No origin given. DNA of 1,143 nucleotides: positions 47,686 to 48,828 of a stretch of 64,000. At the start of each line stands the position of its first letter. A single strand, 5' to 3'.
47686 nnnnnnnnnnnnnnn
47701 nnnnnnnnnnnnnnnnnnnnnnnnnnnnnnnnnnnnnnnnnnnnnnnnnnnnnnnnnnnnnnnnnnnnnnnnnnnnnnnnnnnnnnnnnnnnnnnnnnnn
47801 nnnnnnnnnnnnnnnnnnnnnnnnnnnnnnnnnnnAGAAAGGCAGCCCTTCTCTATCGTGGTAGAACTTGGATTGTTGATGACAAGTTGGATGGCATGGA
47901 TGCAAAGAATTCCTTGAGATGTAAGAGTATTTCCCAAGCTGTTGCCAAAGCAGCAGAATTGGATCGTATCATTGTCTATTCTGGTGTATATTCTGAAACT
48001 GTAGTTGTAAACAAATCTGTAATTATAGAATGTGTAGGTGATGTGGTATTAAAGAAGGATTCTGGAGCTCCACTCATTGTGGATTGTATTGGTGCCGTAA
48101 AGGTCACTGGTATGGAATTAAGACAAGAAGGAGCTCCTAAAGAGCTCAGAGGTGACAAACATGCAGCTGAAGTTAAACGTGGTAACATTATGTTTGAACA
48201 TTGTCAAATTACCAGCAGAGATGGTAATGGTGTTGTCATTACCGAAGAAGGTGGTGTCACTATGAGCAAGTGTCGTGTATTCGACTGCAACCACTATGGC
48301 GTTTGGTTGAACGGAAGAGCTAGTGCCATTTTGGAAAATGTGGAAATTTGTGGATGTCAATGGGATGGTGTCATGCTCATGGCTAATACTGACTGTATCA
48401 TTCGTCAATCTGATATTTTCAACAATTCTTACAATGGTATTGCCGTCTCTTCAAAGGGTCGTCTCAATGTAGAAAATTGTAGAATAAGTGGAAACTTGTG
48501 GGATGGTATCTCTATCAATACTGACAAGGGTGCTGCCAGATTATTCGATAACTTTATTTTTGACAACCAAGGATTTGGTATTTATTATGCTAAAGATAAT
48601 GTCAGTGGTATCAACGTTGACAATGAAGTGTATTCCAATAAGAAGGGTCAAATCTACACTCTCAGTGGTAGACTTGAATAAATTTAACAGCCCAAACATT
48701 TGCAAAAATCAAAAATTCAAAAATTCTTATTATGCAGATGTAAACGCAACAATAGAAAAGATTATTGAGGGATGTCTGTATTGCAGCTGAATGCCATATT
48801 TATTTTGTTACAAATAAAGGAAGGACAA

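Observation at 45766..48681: Unusual domain fusion: three PH-like domains plus a right-handed beta-helix (pectin-lyase-like) C-terminal region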

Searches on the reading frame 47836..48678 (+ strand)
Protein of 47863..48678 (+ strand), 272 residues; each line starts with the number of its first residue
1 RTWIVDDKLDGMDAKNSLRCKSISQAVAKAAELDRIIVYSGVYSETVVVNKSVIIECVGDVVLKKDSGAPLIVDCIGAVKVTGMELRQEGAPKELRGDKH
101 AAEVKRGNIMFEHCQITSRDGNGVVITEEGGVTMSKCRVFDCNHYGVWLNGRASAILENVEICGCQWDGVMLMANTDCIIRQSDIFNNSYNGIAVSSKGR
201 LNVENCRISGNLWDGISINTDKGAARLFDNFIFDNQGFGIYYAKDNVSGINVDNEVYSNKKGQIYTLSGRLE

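Call 7: find_homologous_proteins(query=window:47863-48678:+, max_evalue=0.001)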
Query window:47863-48678:+ (272 aa): 1 proteins with E <= 0.001 among 925 candidates.
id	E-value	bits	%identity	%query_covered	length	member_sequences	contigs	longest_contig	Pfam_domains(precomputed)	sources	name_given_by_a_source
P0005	7.4e-75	270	51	99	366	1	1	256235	PF13229.13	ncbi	ncbi:hypothetical protein ABK040_015956 [Willaertia magna]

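Call 8: search_protein_families(library=pfam, proteins=[window:47863-48678:+], max_evalue=1)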
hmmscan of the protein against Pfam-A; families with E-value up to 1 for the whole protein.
window:47863-48678:+ (272 aa): 2 families
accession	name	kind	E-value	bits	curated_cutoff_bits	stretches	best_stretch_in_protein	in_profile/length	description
PF13229.12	Beta_helix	-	1.4e-31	109.7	25.9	2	122-269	1-147/158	Right handed beta helix region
PF05048.19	NosD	-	3.9e-13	49.8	23.6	1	117-259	34-167/212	Periplasmic copper-binding protein (NosD)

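Call 13: search_protein_representatives(protein=window:47863-48678:+)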
Query: 272 residues. Proteins with E-value up to 0.001 (for the whole library): 2939; up to 1e-10: 764; up to 1e-30: 25. The best 150 are listed.
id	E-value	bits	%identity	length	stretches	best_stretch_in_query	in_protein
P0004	2.6e-126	436.7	70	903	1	1-271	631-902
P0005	2.4e-75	269.6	61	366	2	169-271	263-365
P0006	1.3e-44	168.8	39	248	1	26-263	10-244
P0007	5.6e-43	163.5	25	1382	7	13-217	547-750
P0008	2.5e-41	158.1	28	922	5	21-220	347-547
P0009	2.3e-40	154.9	30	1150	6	21-219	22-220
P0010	3.3e-40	154.4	35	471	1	19-263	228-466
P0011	1.4e-39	152.4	37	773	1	20-245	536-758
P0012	1.2e-38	149.2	37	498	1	20-243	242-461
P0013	2.9e-38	148.0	35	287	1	14-264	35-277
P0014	3.4e-38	147.8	34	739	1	20-264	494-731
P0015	9.7e-36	139.8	26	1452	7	100-223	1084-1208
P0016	1.5e-34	135.8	31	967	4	104-221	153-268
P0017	2.2e-34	135.3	29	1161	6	18-206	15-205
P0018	7.1e-34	133.6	29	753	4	20-242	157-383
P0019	2.0e-33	132.1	28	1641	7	16-264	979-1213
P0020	7.1e-33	130.4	28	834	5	13-220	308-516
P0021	7.3e-33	130.3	26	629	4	19-220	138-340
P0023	1.6e-32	129.2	26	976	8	18-230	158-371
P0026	1.0e-31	126.5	27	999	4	18-242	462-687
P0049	1.2e-25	106.6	33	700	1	19-214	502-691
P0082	8.2e-23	97.4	25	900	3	101-264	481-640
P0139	2.5e-20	89.2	32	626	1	20-251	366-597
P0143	3.7e-20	88.7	38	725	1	16-158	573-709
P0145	3.9e-20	88.6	32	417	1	20-269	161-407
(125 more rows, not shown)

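Call 14: search_protein_families(library=pfam, proteins=[P0006, P0010, P0011, P0012, P0013, P0014, P0049, P0139, P0143, P0145], max_evalue=0.001)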
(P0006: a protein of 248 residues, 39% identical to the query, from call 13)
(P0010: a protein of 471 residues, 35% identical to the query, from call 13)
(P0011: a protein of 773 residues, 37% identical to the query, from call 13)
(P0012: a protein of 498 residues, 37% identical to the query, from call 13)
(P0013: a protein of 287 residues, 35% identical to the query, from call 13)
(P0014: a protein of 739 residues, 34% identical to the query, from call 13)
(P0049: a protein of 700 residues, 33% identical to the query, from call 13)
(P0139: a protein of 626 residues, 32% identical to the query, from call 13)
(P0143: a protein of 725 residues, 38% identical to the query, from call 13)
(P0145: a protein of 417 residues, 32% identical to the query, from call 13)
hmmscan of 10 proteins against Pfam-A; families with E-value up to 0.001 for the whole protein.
P0006 (248 aa): 2 families
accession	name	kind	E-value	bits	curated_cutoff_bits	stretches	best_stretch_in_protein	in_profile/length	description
PF13229.12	Beta_helix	-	4.2e-19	69.1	25.9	1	87-223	9-146/158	Right handed beta helix region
PF05048.19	NosD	-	1.6e-13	51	23.6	1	96-241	34-173/212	Periplasmic copper-binding protein (NosD)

P0010 (471 aa): 8 families
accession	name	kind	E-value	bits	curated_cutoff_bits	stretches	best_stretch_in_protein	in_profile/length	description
PF00169.35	PH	-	2.6e-38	131.2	25.1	2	112-206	3-102/105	PH domain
PF13229.12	Beta_helix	-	4.5e-25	88.6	25.9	2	287-423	11-146/158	Right handed beta helix region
PF15413.13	PH_11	-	2.4e-15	57.3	30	2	115-205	5-99/101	Pleckstrin homology domain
PF05048.19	NosD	-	3e-15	56.7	23.6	1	310-463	26-173/212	Periplasmic copper-binding protein (NosD)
PF15409.12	PH_8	-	2.2e-10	41.1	30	2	117-205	5-86/89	Pleckstrin homology domain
PF14593.12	PH_3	-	2.9e-08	34.1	25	1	19-93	27-97/104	PH domain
PF20399.4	PH_20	-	9.1e-08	32.5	27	0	114-152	15-58/84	PH domain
PF07602.17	DUF1565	-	3.3e-05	23.8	20.3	1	219-466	5-231/257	Protein of unknown function (DUF1565)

P0011 (773 aa): 11 families
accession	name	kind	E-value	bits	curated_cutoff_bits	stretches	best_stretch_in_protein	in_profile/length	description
PF00169.35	PH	-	2e-59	199.1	25.1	4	414-513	2-104/105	PH domain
PF13229.12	Beta_helix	-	9.7e-23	81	25.9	1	617-760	6-149/158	Right handed beta helix region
PF15413.13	PH_11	-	5.8e-15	56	30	2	59-148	3-99/101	Pleckstrin homology domain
PF15410.12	PH_9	-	4.9e-11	43.3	28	0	318-401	21-113/118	Pleckstrin homology domain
PF20399.4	PH_20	-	8.5e-11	42.2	27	1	54-123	8-83/84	PH domain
PF05048.19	NosD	-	8.9e-11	42.1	23.6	1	636-760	40-161/212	Periplasmic copper-binding protein (NosD)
PF14593.12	PH_3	-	1.1e-09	38.6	25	0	55-149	11-97/104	PH domain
PF15409.12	PH_8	-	1.7e-09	38.3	30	0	426-510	11-86/89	Pleckstrin homology domain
PF07602.17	DUF1565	-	0.00014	21.7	20.3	1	533-748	12-198/257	Protein of unknown function (DUF1565)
PF22697.2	SOS1_NGEF_PH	-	0.00036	21.2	27.7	0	367-403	68-105/106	SOS1/NGEF-like PH domain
PF16652.11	PH_13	-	0.00063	20.1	27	0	461-517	82-136/155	Pleckstrin homology domain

P0012 (498 aa): 5 families
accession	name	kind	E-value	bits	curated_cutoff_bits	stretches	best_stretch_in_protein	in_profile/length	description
PF00169.35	PH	-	1.3e-32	112.9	25.1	2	126-221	3-103/105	PH domain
PF13229.12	Beta_helix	-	4.9e-20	72.2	25.9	1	320-460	3-144/158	Right handed beta helix region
PF05048.19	NosD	-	1.1e-09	38.5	23.6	1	336-479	35-155/212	Periplasmic copper-binding protein (NosD)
PF15413.13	PH_11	-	1.1e-08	35.9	30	1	130-219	6-99/101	Pleckstrin homology domain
PF15409.12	PH_8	-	5e-08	33.6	30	0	37-116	11-88/89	Pleckstrin homology domain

P0013 (287 aa): 3 families
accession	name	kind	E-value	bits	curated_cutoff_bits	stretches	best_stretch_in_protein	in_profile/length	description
PF13229.12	Beta_helix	-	3.5e-32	111.6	25.9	2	114-268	4-157/158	Right handed beta helix region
PF05048.19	NosD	-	5.4e-14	52.6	23.6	1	138-276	41-176/212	Periplasmic copper-binding protein (NosD)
PF07602.17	DUF1565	-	7.1e-05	22.7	20.3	0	35-250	11-199/257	Protein of unknown function (DUF1565)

P0014 (739 aa): 12 families
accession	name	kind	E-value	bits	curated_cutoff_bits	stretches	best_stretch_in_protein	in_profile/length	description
PF00169.35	PH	-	3.7e-71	236.8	25.1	4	380-474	4-103/105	PH domain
PF15413.13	PH_11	-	9.2e-27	93.9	30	3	385-472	10-99/101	Pleckstrin homology domain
PF14593.12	PH_3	-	7.4e-23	81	25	2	273-369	13-102/104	PH domain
PF15409.12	PH_8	-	2.6e-21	76.2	30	2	284-365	9-88/89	Pleckstrin homology domain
PF13229.12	Beta_helix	-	2.9e-20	72.9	25.9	1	591-731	2-142/158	Right handed beta helix region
PF20399.4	PH_20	-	1.5e-18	67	27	1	273-329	11-72/84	PH domain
PF05048.19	NosD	-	1.7e-12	47.7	23.6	1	593-726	42-167/212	Periplasmic copper-binding protein (NosD)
PF15410.12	PH_9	-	6.2e-09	36.5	28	0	391-470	24-112/118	Pleckstrin homology domain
PF23065.1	PH_SMPa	-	2.6e-06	28.1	27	0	330-363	91-124/128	PH domain associated with SMP domain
PF12814.13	Mcp5_PH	-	5.8e-06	27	25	0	329-368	80-119/119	Meiotic cell cortex C-terminal pleckstrin homology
PF22697.2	SOS1_NGEF_PH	-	0.00014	22.5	27.7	0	277-365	11-106/106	SOS1/NGEF-like PH domain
PF08458.16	PH_2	-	0.00076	20.2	22.2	0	80-113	67-100/106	Plant pleckstrin homology-like region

P0049 (700 aa): 10 families
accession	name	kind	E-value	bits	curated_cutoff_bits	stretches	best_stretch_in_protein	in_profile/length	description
PF00169.35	PH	-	2.2e-74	247.1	25.1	4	280-373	2-105/105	PH domain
PF15413.13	PH_11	-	5.4e-33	113.9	30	3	287-369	10-99/101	Pleckstrin homology domain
PF15409.12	PH_8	-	1.3e-19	70.7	30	1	20-103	4-86/89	Pleckstrin homology domain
PF13229.12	Beta_helix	-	1.3e-16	61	25.9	1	576-689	23-138/158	Right handed beta helix region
PF20399.4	PH_20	-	8.2e-16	58.2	27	0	12-69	9-71/84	PH domain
PF05048.19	NosD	-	2.4e-09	37.4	23.6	1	593-693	55-154/212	Periplasmic copper-binding protein (NosD)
PF25383.1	PH_alsin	-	7e-06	26.3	40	0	32-107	38-105/110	Alsin PH-like domain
PF23066.1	PH_21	-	0.00016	22.1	27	0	67-103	71-107/120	C-Maf-inducing protein PH domain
PF15410.12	PH_9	-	0.00021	21.9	28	0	68-99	77-110/118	Pleckstrin homology domain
PF23065.1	PH_SMPa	-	0.00096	19.8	27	0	344-372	99-127/128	PH domain associated with SMP domain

P0139 (626 aa): 4 families
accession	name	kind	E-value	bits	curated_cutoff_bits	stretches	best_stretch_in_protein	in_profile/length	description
PF00012.26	HSP70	-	2.5e-59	201.5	20.6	2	79-351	102-372/599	Hsp70 protein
PF13229.12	Beta_helix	-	1.4e-38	132.5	25.9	2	420-566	3-145/158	Right handed beta helix region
PF06723.19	MreB_Mbl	-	7e-11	42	27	1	110-350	90-318/327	MreB/Mbl protein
PF05048.19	NosD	-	6e-09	36.1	23.6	1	470-592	19-159/212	Periplasmic copper-binding protein (NosD)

P0143 (725 aa): 8 families
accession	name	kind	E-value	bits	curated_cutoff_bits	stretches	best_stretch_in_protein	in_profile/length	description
PF00169.35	PH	-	1.5e-53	180.2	25.1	3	454-550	2-103/105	PH domain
PF15413.13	PH_11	-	7.1e-13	49.3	30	1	93-177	9-99/101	Pleckstrin homology domain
PF20399.4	PH_20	-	3e-11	43.6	27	0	452-506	10-69/84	PH domain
PF15409.12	PH_8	-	3.6e-09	37.2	30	0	459-550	3-88/89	Pleckstrin homology domain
PF13229.12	Beta_helix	-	8.7e-07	29.1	25.9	1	617-709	39-128/158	Right handed beta helix region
PF15410.12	PH_9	-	3.5e-05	24.5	28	0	390-441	59-113/118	Pleckstrin homology domain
PF16652.11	PH_13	-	6.5e-05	23.3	27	0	138-187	90-139/155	Pleckstrin homology domain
PF01095.25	Pectinesterase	-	0.00017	20.9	27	1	570-690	5-139/298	Pectinesterase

P0145 (417 aa): 7 families
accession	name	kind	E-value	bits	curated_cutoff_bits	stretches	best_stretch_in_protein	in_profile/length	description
PF13229.12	Beta_helix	-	1.5e-33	116.1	25.9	2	266-415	5-156/158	Right handed beta helix region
PF13676.11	TIR_2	-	1.9e-23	83.7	28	1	4-124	1-122/122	TIR domain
PF12708.12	Pect-lyase_RHGA_epim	-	3.8e-11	43.6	27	1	162-355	19-211/213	Rhamnogalacturonase A/epimerase, pectate lyase-like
PF05048.19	NosD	-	6.8e-10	39.2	23.6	1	260-407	15-159/212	Periplasmic copper-binding protein (NosD)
PF01095.25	Pectinesterase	-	9.9e-07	28.2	27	1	152-209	3-67/298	Pectinesterase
PF08937.16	ThsB_TIR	-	8.9e-06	26.5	21.2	1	29-94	33-98/100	Thoeris protein ThsB, TIR-like domain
PF01582.25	TIR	-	5.6e-05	23.5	21.3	1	4-87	4-92/179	TIR domain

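Call 16: list_cluster_members(proteins=[P0010, P0011, P0012, P0014, P0049, P0143, P0006, P0013, P0139, P0145])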
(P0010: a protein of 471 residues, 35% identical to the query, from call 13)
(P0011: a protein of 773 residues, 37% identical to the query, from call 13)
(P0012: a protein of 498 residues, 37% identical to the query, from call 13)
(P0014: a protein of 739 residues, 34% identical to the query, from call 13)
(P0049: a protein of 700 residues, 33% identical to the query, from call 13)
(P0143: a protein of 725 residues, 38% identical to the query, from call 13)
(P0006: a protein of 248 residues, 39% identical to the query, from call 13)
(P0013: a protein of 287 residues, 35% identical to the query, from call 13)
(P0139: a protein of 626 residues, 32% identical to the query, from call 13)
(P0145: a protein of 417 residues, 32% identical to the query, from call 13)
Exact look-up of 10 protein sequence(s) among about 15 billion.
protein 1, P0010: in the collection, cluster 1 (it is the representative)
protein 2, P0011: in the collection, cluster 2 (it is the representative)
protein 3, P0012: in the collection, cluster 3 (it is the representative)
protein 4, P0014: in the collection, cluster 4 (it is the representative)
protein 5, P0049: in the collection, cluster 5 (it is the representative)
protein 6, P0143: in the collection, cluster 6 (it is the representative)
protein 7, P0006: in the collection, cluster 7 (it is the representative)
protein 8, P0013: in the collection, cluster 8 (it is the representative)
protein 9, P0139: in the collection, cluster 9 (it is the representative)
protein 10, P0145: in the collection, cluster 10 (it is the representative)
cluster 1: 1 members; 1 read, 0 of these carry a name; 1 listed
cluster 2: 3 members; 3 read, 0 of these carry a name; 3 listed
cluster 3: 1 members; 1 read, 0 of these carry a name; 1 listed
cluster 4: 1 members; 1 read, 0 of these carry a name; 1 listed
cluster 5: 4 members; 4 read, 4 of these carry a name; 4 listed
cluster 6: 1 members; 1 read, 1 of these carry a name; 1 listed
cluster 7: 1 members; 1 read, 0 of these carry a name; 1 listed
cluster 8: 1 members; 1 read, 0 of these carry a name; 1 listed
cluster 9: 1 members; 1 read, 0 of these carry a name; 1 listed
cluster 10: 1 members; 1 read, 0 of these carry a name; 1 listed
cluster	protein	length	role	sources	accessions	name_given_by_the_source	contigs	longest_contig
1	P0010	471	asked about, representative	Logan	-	-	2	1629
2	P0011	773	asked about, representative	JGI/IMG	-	-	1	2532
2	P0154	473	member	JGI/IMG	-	-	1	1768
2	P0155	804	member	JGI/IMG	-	-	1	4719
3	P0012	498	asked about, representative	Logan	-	-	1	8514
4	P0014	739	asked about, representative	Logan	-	-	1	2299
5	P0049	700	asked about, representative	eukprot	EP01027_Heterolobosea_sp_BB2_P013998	GEZU01020139.1.p1 GENE.GEZU01020139.1~~GEZU01020139.1.p1 ORF type:complete len:701 ...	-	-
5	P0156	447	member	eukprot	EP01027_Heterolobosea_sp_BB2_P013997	GEZU01020138.1.p1 GENE.GEZU01020138.1~~GEZU01020138.1.p1 ORF type:complete len:448 ...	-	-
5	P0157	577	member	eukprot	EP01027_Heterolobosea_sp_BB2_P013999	GEZU01020140.1.p1 GENE.GEZU01020140.1~~GEZU01020140.1.p1 ORF type:complete len:578 ...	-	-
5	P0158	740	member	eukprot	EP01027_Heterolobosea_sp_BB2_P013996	GEZU01020137.1.p1 GENE.GEZU01020137.1~~GEZU01020137.1.p1 ORF type:complete len:741 ...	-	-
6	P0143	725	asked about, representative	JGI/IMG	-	hypothetical protein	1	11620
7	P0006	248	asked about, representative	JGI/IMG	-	-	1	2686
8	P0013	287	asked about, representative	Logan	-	-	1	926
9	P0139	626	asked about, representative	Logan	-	-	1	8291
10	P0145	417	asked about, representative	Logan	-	-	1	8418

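Call 17: search_protein_families(library=pfam, proteins=[P0007, P0008, P0009, P0016, P0018, P0020, P0021, P0023, P0026], max_evalue=0.001)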
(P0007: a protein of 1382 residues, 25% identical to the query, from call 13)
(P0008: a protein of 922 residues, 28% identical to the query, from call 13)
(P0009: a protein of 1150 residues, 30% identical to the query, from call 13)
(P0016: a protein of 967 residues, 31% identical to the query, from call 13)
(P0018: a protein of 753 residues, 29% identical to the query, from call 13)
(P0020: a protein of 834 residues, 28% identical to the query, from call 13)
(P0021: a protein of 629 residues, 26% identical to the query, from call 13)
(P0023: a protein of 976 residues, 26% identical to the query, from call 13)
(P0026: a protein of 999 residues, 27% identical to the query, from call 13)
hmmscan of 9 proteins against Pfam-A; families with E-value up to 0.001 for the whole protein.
P0007 (1382 aa): 7 families
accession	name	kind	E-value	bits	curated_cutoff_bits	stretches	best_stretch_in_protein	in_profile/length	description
PF13229.12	Beta_helix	-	8.6e-137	451.6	25.9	6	747-901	1-158/158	Right handed beta helix region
PF05048.19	NosD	-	1.1e-53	182.2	23.6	7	1158-1318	18-169/212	Periplasmic copper-binding protein (NosD)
PF00069.31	Pkinase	-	1.6e-35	123.2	31.7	1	19-242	2-211/263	Protein kinase domain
PF07714.23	PK_Tyr_Ser-Thr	-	1.4e-26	93.8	23.1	1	24-274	7-248/258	Protein tyrosine and serine/threonine kinase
PF12708.12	Pect-lyase_RHGA_epim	-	6.6e-12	46.1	27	0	770-834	145-206/213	Rhamnogalacturonase A/epimerase, pectate lyase-like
PF01095.25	Pectinesterase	-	2.5e-06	26.9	27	1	543-602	1-66/298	Pectinesterase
PF01636.29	APH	-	0.00025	21.3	23.2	0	22-132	3-106/239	Phosphotransferase enzyme family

P0008 (922 aa): 7 families
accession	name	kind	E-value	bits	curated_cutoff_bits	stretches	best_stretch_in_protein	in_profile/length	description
PF13229.12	Beta_helix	-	1.9e-85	284.7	25.9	4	649-775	17-144/158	Right handed beta helix region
PF00069.31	Pkinase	-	1.2e-54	186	31.7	1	34-283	1-256/263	Protein kinase domain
PF05048.19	NosD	-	4.4e-35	121.5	23.6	4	773-903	41-173/212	Periplasmic copper-binding protein (NosD)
PF07714.23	PK_Tyr_Ser-Thr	-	1.1e-34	120.3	23.1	1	35-279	2-249/258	Protein tyrosine and serine/threonine kinase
PF12708.12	Pect-lyase_RHGA_epim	-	8.8e-10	39.2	27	0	745-818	142-212/213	Rhamnogalacturonase A/epimerase, pectate lyase-like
PF01636.29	APH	-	0.00052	20.3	23.2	0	64-180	82-199/239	Phosphotransferase enzyme family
PF03109.22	ABC1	-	0.00076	19.1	22.9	0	106-181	142-217/244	ABC1 atypical kinase-like domain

P0009 (1150 aa): 3 families
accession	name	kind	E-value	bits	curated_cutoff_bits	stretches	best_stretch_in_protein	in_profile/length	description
PF13229.12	Beta_helix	-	2e-130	430.9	25.9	5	446-591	2-148/158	Right handed beta helix region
PF05048.19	NosD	-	1.8e-51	175.1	23.6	5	502-616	50-161/212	Periplasmic copper-binding protein (NosD)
PF01696.23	Adeno_E1B_55K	-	6.2e-05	22.3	24.5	0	512-624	136-239/387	Adenovirus EB1 55K protein / large t-antigen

P0016 (967 aa): 25 families
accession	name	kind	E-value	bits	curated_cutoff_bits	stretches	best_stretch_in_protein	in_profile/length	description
PF13229.12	Beta_helix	-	7.6e-86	286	25.9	4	172-314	2-147/158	Right handed beta helix region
PF00004.35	AAA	-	1e-34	120.3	21.2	2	470-601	1-130/131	ATPase family associated with various cellular activities (AAA)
PF05048.19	NosD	-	2.4e-23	83.1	23.6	3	221-361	21-159/212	Periplasmic copper-binding protein (NosD)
PF17866.7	AAA_lid_6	-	1.4e-19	70.4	24.3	2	629-685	5-60/60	AAA lid domain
PF13401.12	AAA_22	-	4.3e-10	40.4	27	0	469-575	7-122/130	AAA domain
PF01078.27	Mg_chelatase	-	8.7e-10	38.8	20.3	0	450-495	5-50/207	Magnesium chelatase, subunit ChlI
PF12708.12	Pect-lyase_RHGA_epim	-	6.3e-09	36.4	27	1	25-215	21-209/213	Rhamnogalacturonase A/epimerase, pectate lyase-like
PF05496.18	RuvB_N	-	9.4e-09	35.7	27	0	738-819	25-94/159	Holliday junction DNA helicase RuvB P-loop domain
PF13245.12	AAA_19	-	1.4e-08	35.4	25.1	0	464-526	8-61/134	AAA domain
PF07728.20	AAA_5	-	3.7e-08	33.9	22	0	748-843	1-92/139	AAA domain (dynein-related subfamily)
PF20720.3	nSTAND3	-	4.2e-07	30.2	27.2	0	468-614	18-151/155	Novel STAND NTPase 3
PF13604.12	AAA_30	-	3.5e-06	27.3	27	0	745-781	17-53/191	AAA domain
PF13191.12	AAA_16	-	5.6e-06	27.4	32.6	0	738-768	16-46/167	AAA ATPase domain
PF00910.28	RNA_helicase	-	9e-06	26.6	21.5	0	750-798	2-52/105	RNA helicase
PF01095.25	Pectinesterase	-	3.2e-05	23.3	27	1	11-77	1-72/298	Pectinesterase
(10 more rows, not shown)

P0018 (753 aa): 2 families
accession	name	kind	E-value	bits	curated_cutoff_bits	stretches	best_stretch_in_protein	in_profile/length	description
PF13229.12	Beta_helix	-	5.9e-92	305.9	25.9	5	310-464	1-156/158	Right handed beta helix region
PF05048.19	NosD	-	1.2e-41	143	23.6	4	399-526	36-160/212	Periplasmic copper-binding protein (NosD)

P0020 (834 aa): 5 families
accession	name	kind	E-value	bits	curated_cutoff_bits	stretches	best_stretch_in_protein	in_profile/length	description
PF13229.12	Beta_helix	-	4.4e-170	559.8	25.9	7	427-570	10-155/158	Right handed beta helix region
PF05048.19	NosD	-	1.9e-31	109.6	23.6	4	549-694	32-170/212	Periplasmic copper-binding protein (NosD)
PF00069.31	Pkinase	-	8.7e-28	97.9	31.7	1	87-286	45-253/263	Protein kinase domain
PF07714.23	PK_Tyr_Ser-Thr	-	8.4e-17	61.8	23.1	1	81-238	42-200/258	Protein tyrosine and serine/threonine kinase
PF01095.25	Pectinesterase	-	1.1e-05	24.8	27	1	305-375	2-78/298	Pectinesterase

P0021 (629 aa): 4 families
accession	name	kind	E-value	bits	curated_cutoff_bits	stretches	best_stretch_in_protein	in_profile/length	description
PF13229.12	Beta_helix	-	5.2e-94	312.6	25.9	4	334-481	1-151/158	Right handed beta helix region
PF05048.19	NosD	-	2.7e-31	109.1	23.6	4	371-502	30-159/212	Periplasmic copper-binding protein (NosD)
PF07602.17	DUF1565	-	6.9e-05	22.7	20.3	0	137-337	13-203/257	Protein of unknown function (DUF1565)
PF01095.25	Pectinesterase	-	0.0001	21.6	27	0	130-184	3-64/298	Pectinesterase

P0023 (976 aa): 4 families
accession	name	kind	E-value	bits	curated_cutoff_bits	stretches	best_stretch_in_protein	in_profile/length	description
PF13229.12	Beta_helix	-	1.5e-125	415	25.9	7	448-591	3-147/158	Right handed beta helix region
PF05048.19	NosD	-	2.4e-42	145.2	23.6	6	698-817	40-157/212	Periplasmic copper-binding protein (NosD)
PF12708.12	Pect-lyase_RHGA_epim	-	1.9e-09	38.1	27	0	163-350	21-207/213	Rhamnogalacturonase A/epimerase, pectate lyase-like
PF01095.25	Pectinesterase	-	5.3e-08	32.4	27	1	149-228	1-82/298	Pectinesterase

P0026 (999 aa): 3 families
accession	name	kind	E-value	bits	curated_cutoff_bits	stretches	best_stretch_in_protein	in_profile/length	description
PF13229.12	Beta_helix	-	2e-86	287.9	25.9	4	844-981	1-139/158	Right handed beta helix region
PF05048.19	NosD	-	1.2e-23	84.1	23.6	2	832-967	28-159/212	Periplasmic copper-binding protein (NosD)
PF00069.31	Pkinase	-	8.7e-10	38.9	31.7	1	153-374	4-195/263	Protein kinase domain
